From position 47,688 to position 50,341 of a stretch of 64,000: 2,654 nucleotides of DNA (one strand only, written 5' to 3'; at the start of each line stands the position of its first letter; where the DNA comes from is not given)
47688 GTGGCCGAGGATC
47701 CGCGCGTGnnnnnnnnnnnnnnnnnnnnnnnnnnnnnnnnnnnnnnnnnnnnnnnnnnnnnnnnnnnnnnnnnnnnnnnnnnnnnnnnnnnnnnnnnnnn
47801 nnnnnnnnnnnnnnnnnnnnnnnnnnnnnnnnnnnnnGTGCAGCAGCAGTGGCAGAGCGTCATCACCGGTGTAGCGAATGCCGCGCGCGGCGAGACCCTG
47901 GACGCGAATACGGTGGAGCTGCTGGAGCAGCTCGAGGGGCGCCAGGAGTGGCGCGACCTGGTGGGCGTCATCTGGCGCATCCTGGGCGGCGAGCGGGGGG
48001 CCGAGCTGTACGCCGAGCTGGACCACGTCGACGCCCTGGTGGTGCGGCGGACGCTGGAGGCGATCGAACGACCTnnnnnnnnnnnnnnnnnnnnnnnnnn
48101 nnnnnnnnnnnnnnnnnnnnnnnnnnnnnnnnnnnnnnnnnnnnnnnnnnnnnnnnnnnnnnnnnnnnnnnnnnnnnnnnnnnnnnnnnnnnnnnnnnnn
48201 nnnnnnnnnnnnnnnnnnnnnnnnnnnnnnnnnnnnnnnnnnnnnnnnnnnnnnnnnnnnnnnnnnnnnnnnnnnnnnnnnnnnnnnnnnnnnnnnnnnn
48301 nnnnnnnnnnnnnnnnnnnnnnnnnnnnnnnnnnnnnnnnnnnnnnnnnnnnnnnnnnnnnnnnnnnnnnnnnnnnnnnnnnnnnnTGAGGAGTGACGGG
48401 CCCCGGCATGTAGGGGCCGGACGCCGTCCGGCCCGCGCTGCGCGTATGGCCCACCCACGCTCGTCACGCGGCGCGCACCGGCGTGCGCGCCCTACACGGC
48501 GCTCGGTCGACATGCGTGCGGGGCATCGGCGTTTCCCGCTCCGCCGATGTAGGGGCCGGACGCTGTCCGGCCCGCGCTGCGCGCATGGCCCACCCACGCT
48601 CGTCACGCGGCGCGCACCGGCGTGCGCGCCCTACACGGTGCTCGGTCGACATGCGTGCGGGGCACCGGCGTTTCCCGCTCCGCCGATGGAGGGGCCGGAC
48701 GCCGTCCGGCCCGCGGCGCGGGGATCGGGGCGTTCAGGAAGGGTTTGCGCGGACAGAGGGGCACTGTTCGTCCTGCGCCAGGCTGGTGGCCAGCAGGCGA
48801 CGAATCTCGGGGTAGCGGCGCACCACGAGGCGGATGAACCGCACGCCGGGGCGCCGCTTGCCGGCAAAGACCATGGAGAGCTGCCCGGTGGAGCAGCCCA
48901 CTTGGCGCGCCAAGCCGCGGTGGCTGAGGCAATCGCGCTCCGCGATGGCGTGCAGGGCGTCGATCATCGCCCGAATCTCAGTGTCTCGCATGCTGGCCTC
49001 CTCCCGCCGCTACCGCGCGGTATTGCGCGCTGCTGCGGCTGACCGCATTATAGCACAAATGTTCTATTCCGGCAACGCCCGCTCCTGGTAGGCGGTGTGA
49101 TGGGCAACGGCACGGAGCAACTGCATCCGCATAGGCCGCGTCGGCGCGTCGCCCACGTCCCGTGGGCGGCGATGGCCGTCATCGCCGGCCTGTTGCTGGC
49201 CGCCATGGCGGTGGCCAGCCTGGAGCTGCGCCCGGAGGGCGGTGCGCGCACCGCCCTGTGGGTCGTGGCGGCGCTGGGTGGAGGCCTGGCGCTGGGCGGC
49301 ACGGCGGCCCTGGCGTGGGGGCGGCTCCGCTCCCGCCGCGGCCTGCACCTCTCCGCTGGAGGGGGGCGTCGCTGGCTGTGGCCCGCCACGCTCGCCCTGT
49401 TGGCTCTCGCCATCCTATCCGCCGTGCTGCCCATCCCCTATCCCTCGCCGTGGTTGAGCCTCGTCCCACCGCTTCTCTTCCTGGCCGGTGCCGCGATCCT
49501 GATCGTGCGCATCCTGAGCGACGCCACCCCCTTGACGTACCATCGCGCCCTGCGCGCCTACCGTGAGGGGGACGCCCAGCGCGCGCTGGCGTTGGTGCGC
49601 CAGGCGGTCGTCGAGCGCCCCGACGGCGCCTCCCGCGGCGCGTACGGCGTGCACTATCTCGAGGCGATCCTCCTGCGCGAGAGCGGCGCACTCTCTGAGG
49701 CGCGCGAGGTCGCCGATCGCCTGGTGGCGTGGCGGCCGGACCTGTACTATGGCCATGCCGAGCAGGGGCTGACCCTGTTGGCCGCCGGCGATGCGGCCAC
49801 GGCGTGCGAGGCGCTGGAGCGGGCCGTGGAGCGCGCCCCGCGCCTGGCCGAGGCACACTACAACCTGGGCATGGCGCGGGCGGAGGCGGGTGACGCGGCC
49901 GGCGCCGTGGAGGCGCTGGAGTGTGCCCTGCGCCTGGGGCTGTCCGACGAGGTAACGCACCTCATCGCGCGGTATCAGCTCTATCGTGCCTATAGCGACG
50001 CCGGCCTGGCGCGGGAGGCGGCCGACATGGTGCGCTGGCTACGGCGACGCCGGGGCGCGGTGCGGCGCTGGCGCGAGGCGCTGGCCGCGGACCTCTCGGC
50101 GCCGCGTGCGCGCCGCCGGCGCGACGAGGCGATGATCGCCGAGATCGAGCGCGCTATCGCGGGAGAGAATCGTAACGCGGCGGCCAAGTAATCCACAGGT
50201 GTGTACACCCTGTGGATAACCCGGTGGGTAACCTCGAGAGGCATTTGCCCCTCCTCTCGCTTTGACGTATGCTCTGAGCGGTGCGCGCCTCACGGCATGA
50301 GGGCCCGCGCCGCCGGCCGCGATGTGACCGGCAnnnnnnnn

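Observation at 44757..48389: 1,210-aa STAND protein: apparently catalytically dead CHAT-like domain + NB-ARC + TPR sensor + duplicated C-terminal 'ILxGERx' module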

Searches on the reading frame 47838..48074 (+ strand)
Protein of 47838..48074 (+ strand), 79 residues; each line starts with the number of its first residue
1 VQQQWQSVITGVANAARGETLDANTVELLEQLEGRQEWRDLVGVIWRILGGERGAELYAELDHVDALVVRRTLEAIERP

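Call 37: find_related_loci(query=A3, collection=genome_contigs, flank=10000)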
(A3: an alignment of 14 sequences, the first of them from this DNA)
Query A3 (79 aa) in genome_contigs; peptide patterns used: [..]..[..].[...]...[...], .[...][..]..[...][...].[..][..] (x = any residue, [..] = any of these).
118 stretches matched a pattern; 15 encode a relative of the query (tblastn E <= 1e-3); 15 distinct loci.
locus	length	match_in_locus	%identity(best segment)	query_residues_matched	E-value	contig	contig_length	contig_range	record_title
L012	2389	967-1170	81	9-76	1e-30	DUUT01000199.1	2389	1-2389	MAG TPA_asm: Chloroflexota bacterium isolate AS08sgBPME_257 279150_AS08, whole genome shotgun sequence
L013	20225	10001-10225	72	5-79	7e-30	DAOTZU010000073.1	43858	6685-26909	MAG TPA_asm: Anaerolineae bacterium isolate H6_558 k131_335247, whole genome shotgun sequence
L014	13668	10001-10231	58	3-79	6e-28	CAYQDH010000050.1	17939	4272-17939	MAG TPA_asm: uncultured Anaerolineales bacterium isolate SRP192927_co7_575 genome assembly, contig: NODE_5726_length_179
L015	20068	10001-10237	56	1-79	5e-26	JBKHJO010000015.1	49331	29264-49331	MAG: Anaerolineales bacterium isolate D4M11_9 NODE_232_length_49331_cov_20.157744, whole genome shotgun sequence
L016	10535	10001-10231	57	3-79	1e-24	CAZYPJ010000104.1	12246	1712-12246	MAG TPA_asm: uncultured Anaerolineales bacterium isolate SRP167436_co1_96 genome assembly, contig: NODE_8628_length_1224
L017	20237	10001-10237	52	1-79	8e-24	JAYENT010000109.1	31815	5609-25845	MAG: Chloroflexota bacterium isolate MAG048 MAG048_109, whole genome shotgun sequence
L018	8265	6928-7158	53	1-77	1e-23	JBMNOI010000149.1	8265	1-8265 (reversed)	MAG: Anaerolineae bacterium isolate SBF912SR2HQ0070 scaffold_39495_c1, whole genome shotgun sequence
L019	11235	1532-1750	56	1-73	3e-23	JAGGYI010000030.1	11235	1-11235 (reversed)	MAG: Anaerolineae bacterium isolate AUK174 PB_MBMC_128_c_000000000051, whole genome shotgun sequence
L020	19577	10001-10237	51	1-79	4e-23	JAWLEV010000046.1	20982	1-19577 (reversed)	MAG: Anaerolineae bacterium isolate 20BLK6-1.bin.88 NODE_2424_length_20982_cov_14.008715, whole genome shotgun sequence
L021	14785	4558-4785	47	4-79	5e-20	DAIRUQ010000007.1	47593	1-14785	MAG TPA_asm: Chloroflexota bacterium isolate CTOTU19826 NODE_662_length_47593_cov_7.458055, whole genome shotgun sequenc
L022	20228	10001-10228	46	4-79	2e-19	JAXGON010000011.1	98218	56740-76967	MAG: Anaerolineae bacterium isolate AnMBR.bin280 bin280_11, whole genome shotgun sequence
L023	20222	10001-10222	47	1-74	2e-18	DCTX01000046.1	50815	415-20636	MAG TPA_asm: Anaerolineales bacterium UBA1429 UBA1429_contig_20593, whole genome shotgun sequence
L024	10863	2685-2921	57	1-79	1e-25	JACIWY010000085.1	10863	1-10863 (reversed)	MAG: Chloroflexota bacterium isolate MAG-38 Chloroflexota_C3_bin14_Scaffold_85, whole genome shotgun sequence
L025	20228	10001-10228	42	4-79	3e-16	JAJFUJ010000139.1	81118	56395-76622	MAG: Chloroflexota bacterium isolate bin.428 k141_4234104, whole genome shotgun sequence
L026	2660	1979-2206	42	4-79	1e-15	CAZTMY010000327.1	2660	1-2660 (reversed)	MAG TPA_asm: uncultured Anaerolineales bacterium isolate binchicken_co19_534 genome assembly, contig: NODE_72905_length_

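Call 58: search_protein_representatives(alignment_id=A3)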
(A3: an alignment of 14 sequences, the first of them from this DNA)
Query: 14 sequences, 79 profile positions. Proteins with E-value up to 0.001 (for the whole library): 613; up to 1e-10: 146; up to 1e-30: 12. The best 150 are listed.
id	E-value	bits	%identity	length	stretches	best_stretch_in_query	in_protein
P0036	7.3e-40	150.6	-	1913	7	1-78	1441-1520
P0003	6.0e-37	141.2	-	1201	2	1-79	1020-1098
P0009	2.3e-33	129.7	-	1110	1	2-79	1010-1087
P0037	2.4e-33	129.7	-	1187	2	1-79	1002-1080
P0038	3.7e-33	129.1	-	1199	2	1-79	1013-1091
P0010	1.5e-32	127.1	-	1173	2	1-79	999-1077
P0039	4.3e-32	125.7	-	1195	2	1-79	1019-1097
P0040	1.5e-31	123.9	-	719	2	1-79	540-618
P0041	1.5e-31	123.9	-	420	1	1-79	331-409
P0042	1.7e-31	123.7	-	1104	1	1-79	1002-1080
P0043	5.8e-31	122.0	-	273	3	1-76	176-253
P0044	8.3e-31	121.5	-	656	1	2-79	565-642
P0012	2.1e-30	120.2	-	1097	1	2-79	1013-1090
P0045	9.5e-30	118.1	-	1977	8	7-77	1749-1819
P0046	3.8e-29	116.2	-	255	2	3-76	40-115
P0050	1.1e-28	114.7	-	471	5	1-74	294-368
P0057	1.2e-27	111.4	-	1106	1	2-79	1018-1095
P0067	1.6e-24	101.4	-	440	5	1-77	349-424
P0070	1.3e-23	98.4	-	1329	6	6-79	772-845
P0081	1.0e-19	86.0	-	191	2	3-78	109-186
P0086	2.7e-19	84.7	-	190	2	2-76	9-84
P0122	7.2e-15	70.4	-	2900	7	7-78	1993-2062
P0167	1.3e-11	60.0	-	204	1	1-75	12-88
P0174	4.0e-11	58.5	-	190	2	2-75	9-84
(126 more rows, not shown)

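Call 59: search_protein_families(library=pfam, proteins=[P0036, P0045, P0122, P0070, P0043, P0046, P0050, P0067], max_evalue=0.001)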
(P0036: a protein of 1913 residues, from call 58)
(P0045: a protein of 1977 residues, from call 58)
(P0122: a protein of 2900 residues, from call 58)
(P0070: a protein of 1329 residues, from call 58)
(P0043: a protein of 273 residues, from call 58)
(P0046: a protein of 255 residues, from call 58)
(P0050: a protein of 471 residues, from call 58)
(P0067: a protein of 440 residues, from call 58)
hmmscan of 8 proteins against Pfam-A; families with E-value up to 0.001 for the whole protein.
P0036 (1913 aa): 3 families
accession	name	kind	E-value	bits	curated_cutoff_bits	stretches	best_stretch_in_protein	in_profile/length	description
PF12770.12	CHAT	-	1.2e-09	38.5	24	1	130-368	57-268/289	CHAT domain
PF13191.12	AAA_16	-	3.8e-07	31.2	32.6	1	421-568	1-161/167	AAA ATPase domain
PF13401.12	AAA_22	-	0.00063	20.5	27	0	444-553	7-104/130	AAA domain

P0045 (1977 aa): 12 families
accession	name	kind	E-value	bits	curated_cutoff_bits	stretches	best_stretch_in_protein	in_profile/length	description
PF13424.12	TPR_12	-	6.6e-25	87.6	30.1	2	1047-1117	2-74/77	Tetratricopeptide repeat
PF12770.12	CHAT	-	3.2e-22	79.8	24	1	81-368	5-274/289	CHAT domain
PF00515.34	TPR_1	-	2.1e-11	43.5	27.8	0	1048-1079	1-32/34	Tetratricopeptide repeat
PF07719.23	TPR_2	-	1.4e-10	40.9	27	0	970-995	3-28/34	Tetratricopeptide repeat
PF00931.28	NB-ARC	-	2.7e-07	30.6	23.5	1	436-649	9-213/248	NB-ARC domain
PF13401.12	AAA_22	-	4e-06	27.6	27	1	441-543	4-101/130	AAA domain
PF13176.12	TPR_7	-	8.1e-06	26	27.9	0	1090-1117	1-28/36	Tetratricopeptide repeat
PF13374.12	TPR_10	-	3.1e-05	24.3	27.5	0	1088-1117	2-31/42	Tetratricopeptide repeat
PF13181.12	TPR_8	-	6.6e-05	23.2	25.7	0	973-996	6-29/34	Tetratricopeptide repeat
PF17874.7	TPR_MalT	-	6.6e-05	22.8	45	1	969-1117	41-190/336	MalT-like TPR region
PF13432.12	TPR_16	-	0.00022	22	32.7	1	1014-1077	3-60/65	Tetratricopeptide repeat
PF09976.15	TPR_21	-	0.00047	20.4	25.5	0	975-1010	153-188/193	Tetratricopeptide repeat-like domain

P0122 (2900 aa): 12 families
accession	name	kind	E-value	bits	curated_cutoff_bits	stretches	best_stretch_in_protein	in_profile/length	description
PF12770.12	CHAT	-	5.8e-25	88.8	24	1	85-357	5-272/289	CHAT domain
PF13424.12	TPR_12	-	5.6e-21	75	30.1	2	1043-1114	3-76/77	Tetratricopeptide repeat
PF07719.23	TPR_2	-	1.6e-14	53.2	27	0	1044-1073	2-31/34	Tetratricopeptide repeat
PF13374.12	TPR_10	-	2.2e-10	40.7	27.5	0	1082-1116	1-35/42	Tetratricopeptide repeat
PF13181.12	TPR_8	-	4.7e-09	36.1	25.7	0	1084-1114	2-32/34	Tetratricopeptide repeat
PF00515.34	TPR_1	-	2.7e-08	33.7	27.8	0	1085-1114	3-32/34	Tetratricopeptide repeat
PF20720.3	nSTAND3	-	8.9e-07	29.2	27.2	1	435-577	10-118/155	Novel STAND NTPase 3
PF17874.7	TPR_MalT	-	1.2e-06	28.5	45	0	914-1034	79-192/336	MalT-like TPR region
PF13401.12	AAA_22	-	2.4e-06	28.4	27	1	441-539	4-97/130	AAA domain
PF13176.12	TPR_7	-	2.5e-06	27.6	27.9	0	1046-1078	2-34/36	Tetratricopeptide repeat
PF00931.28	NB-ARC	-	8.9e-06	25.6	23.5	1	441-646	17-209/248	NB-ARC domain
PF05729.18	NACHT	-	0.00082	19.7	26.7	0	444-602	2-160/167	NACHT domain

P0070 (1329 aa): 12 families
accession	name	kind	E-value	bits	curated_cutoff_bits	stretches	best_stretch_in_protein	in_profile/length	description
PF13424.12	TPR_12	-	8.3e-21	74.4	30.1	2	117-189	3-77/77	Tetratricopeptide repeat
PF00515.34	TPR_1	-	5.7e-17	61.2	27.8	3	157-189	1-33/34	Tetratricopeptide repeat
PF13374.12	TPR_10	-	5.2e-15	55.3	27.5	1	117-150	2-35/42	Tetratricopeptide repeat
PF07719.23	TPR_2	-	6e-15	54.5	27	3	197-226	1-30/34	Tetratricopeptide repeat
PF13181.12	TPR_8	-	1.4e-11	44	25.7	1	117-150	1-34/34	Tetratricopeptide repeat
PF17874.7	TPR_MalT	-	3.4e-10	40.2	45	1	116-231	79-195/336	MalT-like TPR region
PF14938.12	SNAP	-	1.9e-09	37.9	25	1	130-250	48-168/282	Soluble NSF attachment protein, SNAP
PF24885.1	TPR_NPHP3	-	2.2e-08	34.3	100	2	112-190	136-216/239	Nephrocystin-3 TPR domain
PF13176.12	TPR_7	-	1.3e-05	25.3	27.9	0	160-186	2-28/36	Tetratricopeptide repeat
PF13428.12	TPR_14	-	0.00014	22.6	23.5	0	198-228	2-32/44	Tetratricopeptide repeat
PF10516.15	SHNi-TPR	-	0.00067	19.6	21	0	119-152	3-36/38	SHNi-TPR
PF13432.12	TPR_16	-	0.00087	20.1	32.7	1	167-226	7-60/65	Tetratricopeptide repeat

P0043 (273 aa): 0 families

P0046 (255 aa): 0 families

P0050 (471 aa): 0 families

P0067 (440 aa): 2 families
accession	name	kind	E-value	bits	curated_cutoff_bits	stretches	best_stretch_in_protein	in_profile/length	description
PF05659.16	RPW8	-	1.8e-06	28.1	30.4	0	120-158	32-70/139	Arabidopsis broad-spectrum mildew resistance protein RPW8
PF11626.13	Rap1_C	-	0.00027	21.4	24.2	0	63-97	20-55/84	TRF2-interacting telomeric protein/Rap1 - C terminal domain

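Call 67: find_encoding_contigs(protein=P0086, flank=8000, max_places=3)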
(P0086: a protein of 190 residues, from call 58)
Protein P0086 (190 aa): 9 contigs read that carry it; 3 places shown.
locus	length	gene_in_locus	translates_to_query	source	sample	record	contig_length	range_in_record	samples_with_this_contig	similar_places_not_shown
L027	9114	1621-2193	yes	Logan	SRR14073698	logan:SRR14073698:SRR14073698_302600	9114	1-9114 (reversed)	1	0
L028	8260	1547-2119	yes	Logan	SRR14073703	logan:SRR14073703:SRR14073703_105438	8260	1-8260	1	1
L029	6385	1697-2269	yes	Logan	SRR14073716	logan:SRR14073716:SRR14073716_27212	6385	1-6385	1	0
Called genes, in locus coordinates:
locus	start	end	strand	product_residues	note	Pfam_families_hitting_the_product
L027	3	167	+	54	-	?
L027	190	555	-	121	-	PF01152:Bac_globin, PF11563:Protoglobin (faint)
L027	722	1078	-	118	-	PF03960:ArsC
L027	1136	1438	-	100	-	-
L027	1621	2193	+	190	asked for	-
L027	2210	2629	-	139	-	PF24822:DUF7712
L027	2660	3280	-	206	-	PF01300:Sua5_yciO_yrdC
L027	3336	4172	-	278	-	PF00657:Lipase_GDSL (weak), PF13472:Lipase_GDSL_2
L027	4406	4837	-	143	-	PF04237:YjbR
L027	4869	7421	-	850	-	PF02358:Trehalose_PPase, PF19291:TREH_N, PF00723:Glyco_hydro_15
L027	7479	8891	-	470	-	PF00890:FAD_binding_2 (faint), PF01262:AlaDh_PNT_C (faint), PF07992:Pyr_redox_2, PF12831:FAD_oxidored, PF13434:Lys_Orn_oxgnase (weak), PF13738:Pyr_redox_3, PF00070:Pyr_redox, PF02852:Pyr_redox_dim, +4 more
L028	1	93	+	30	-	?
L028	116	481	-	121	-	PF01152:Bac_globin, PF11563:Protoglobin (faint)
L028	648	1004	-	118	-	PF03960:ArsC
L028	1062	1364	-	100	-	-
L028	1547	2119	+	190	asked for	-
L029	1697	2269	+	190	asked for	-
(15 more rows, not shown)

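Call 68: find_encoding_contigs(protein=P0167, flank=8000, max_places=3)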
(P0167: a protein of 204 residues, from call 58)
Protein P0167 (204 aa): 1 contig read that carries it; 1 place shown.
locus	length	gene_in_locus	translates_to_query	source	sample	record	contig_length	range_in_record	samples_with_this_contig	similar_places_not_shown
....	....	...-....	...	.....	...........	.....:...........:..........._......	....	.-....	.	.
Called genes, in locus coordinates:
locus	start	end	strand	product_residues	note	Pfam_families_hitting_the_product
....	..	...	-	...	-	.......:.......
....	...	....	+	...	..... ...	-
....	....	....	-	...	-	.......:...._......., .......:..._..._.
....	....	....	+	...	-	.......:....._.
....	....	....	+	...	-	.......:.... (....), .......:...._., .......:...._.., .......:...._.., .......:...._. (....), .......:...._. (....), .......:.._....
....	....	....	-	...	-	?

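Call 69: find_encoding_contigs(protein=P0045, flank=8000, max_places=2)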
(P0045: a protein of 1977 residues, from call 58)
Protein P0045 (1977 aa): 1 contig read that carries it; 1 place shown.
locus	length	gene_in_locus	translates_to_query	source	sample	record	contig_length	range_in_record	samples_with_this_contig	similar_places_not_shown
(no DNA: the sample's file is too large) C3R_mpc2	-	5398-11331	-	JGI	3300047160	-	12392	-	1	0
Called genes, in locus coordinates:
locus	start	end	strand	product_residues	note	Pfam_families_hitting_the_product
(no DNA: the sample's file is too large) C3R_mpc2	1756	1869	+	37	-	-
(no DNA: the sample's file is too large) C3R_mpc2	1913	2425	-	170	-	PF01872:RibD_C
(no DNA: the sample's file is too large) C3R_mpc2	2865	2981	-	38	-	-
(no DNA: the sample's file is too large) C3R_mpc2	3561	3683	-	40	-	-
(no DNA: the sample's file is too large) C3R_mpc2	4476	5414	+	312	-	-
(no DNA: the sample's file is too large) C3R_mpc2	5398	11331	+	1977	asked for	PF12770:CHAT, PF13401:AAA_22 (faint), PF00931:NB-ARC (faint), PF13176:TPR_7 (faint), PF00515:TPR_1 (faint), PF07719:TPR_2 (faint), PF13424:TPR_12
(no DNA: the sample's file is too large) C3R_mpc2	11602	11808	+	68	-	-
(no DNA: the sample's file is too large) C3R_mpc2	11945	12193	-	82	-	-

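Call 87: search_protein_families(library=ncbifam, proteins=[P0086, P0167, P0081, P0174, P0050], max_evalue=1)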
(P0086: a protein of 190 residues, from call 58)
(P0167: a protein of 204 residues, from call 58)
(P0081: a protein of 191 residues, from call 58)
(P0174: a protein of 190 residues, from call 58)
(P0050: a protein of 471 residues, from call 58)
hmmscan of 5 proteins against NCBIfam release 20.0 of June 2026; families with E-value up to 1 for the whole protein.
P0086 (190 aa): 2 families
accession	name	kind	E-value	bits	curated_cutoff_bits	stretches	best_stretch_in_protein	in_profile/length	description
TIGR01795.1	CM_mono_cladeE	equivalog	0.039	14.5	107.55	1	64-122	7-65/94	chorismate mutase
NF011704.0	PRK15124.1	equivalog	0.24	11.4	184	1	20-71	29-78/176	RNA 2',3'-cyclic phosphodiesterase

P0167 (204 aa): 0 families

P0081 (191 aa): 0 families

P0174 (190 aa): 0 families

P0050 (471 aa): 0 families

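Call 88: search_protein_families(library=phrogs, proteins=[P0086, P0167, P0050], max_evalue=0.1)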
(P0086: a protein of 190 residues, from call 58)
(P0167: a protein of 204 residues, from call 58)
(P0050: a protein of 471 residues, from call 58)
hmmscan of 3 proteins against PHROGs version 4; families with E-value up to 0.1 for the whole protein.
P0086 (190 aa): 0 families

P0167 (204 aa): 0 families

P0050 (471 aa): 0 families

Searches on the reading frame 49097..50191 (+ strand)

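Call 14: search_protein_families(library=pfam, proteins=[window:49097-50191:+], max_evalue=0.001)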
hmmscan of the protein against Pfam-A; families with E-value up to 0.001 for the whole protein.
window:49097-50191:+ (364 aa): 8 families
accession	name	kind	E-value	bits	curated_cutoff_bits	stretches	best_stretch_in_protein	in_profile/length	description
PF07719.23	TPR_2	-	1e-07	31.9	27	0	251-280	1-30/34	Tetratricopeptide repeat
PF13432.12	TPR_16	-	1.9e-06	28.6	32.7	1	223-279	3-59/65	Tetratricopeptide repeat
PF14559.12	TPR_19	-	4.3e-06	27.4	25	1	155-215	2-57/68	Tetratricopeptide repeat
PF13431.12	TPR_17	-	3.8e-05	24.1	24.4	0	240-271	2-33/34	Tetratricopeptide repeat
PF13174.12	TPR_6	-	4e-05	24.4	26.3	0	223-248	6-31/33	Tetratricopeptide repeat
PF13181.12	TPR_8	-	4.3e-05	23.8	25.7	0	251-280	1-30/34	Tetratricopeptide repeat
PF13414.12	TPR_11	-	0.0001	22.3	26.8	0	224-263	1-40/42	TPR repeat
PF13371.12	TPR_9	-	0.00011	22.5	35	1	194-253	6-65/73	Tetratricopeptide repeat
